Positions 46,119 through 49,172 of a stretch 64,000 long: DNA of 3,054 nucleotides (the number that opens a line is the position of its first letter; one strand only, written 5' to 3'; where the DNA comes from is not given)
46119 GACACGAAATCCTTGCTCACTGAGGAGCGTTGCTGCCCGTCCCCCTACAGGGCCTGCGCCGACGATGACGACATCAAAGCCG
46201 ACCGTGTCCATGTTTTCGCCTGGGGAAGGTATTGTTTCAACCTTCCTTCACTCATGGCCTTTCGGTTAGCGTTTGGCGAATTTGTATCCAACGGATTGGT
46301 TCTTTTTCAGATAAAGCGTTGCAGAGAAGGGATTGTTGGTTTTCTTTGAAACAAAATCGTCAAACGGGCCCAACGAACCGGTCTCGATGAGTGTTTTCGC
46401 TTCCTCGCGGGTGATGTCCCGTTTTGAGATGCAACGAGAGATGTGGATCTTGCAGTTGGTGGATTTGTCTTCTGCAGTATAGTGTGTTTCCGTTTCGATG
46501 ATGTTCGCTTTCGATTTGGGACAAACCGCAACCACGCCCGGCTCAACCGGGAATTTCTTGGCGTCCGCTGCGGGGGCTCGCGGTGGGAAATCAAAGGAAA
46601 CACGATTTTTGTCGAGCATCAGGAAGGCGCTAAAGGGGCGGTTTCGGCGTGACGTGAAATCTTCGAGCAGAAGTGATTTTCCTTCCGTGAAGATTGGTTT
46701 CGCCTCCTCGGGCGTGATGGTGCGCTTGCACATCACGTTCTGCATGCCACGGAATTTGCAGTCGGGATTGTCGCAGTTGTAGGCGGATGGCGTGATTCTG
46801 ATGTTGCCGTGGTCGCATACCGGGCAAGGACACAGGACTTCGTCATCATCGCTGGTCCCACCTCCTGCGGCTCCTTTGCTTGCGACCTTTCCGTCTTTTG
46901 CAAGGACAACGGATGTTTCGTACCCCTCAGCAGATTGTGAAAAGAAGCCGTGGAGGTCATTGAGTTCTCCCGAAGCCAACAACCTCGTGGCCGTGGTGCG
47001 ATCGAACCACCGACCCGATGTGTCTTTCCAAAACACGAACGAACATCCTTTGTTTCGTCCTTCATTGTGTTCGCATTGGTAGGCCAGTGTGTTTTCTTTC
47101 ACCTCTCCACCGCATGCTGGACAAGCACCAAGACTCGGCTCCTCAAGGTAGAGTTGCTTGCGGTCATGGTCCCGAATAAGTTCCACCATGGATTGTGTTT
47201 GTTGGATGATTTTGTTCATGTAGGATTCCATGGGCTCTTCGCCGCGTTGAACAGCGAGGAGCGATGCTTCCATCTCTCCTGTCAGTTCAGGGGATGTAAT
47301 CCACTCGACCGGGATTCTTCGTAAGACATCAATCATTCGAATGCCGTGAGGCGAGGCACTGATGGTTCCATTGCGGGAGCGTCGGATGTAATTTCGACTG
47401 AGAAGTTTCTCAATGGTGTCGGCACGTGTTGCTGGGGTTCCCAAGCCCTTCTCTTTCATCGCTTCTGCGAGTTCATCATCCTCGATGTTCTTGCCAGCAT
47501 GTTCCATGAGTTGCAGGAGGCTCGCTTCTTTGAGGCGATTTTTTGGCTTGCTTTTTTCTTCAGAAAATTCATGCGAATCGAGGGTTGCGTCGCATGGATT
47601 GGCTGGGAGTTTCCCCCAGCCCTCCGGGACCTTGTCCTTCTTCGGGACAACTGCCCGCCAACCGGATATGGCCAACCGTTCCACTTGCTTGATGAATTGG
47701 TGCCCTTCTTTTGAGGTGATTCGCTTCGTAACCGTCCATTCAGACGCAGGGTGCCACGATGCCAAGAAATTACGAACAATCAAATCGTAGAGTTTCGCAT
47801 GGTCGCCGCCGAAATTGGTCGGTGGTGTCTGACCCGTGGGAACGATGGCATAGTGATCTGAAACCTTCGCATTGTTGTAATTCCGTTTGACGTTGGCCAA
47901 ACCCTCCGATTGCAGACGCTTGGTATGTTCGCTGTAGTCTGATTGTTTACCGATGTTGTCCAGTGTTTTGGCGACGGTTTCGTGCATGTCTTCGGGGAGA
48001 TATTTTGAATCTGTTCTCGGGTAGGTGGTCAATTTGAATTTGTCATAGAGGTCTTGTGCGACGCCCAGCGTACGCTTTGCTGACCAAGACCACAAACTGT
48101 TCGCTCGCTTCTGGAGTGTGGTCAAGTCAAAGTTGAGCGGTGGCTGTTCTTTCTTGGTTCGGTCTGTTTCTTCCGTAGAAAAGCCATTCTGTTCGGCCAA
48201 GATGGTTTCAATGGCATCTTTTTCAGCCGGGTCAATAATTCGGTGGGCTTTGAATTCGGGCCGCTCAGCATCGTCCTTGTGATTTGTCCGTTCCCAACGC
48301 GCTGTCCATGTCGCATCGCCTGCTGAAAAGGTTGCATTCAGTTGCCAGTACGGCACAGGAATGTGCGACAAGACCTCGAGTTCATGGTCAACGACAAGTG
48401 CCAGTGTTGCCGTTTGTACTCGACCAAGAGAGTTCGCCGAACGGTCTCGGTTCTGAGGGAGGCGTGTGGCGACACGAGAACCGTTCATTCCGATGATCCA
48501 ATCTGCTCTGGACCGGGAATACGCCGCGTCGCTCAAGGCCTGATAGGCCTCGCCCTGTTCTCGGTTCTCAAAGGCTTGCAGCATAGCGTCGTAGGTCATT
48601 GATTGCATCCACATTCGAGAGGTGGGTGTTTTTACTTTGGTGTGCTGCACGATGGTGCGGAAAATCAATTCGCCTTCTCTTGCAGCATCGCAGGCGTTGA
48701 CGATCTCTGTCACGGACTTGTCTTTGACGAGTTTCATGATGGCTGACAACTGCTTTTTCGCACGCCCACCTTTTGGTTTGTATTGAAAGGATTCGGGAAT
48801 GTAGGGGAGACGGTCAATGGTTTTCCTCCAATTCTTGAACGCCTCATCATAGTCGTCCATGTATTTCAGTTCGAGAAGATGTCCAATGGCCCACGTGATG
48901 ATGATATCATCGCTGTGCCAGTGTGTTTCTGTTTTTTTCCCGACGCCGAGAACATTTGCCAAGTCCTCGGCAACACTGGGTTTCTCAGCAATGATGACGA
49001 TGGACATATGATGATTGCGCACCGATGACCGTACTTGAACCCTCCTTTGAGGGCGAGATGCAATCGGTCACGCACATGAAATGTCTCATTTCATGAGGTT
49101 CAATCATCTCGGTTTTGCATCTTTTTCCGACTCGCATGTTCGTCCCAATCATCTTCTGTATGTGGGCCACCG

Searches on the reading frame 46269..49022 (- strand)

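Call 80: search_protein_families(library=pfam, proteins=[window:46269-49022:-], max_evalue=0.00001)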
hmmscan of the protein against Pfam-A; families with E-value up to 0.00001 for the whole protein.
window:46269-49022:- (918 aa): 3 families
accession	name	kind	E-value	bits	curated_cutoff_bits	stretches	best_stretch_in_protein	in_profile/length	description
PF01131.25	Topoisom_bac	-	8.5e-98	328.5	35.1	1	160-602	3-410/411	DNA topoisomerase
PF13342.12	Toprim_Crpt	-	6.8e-35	119.3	32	3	754-813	1-60/60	C-terminal repeat of topoisomerase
PF01751.28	Toprim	-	3.3e-09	37.2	23.1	1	9-137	2-91/96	Toprim domain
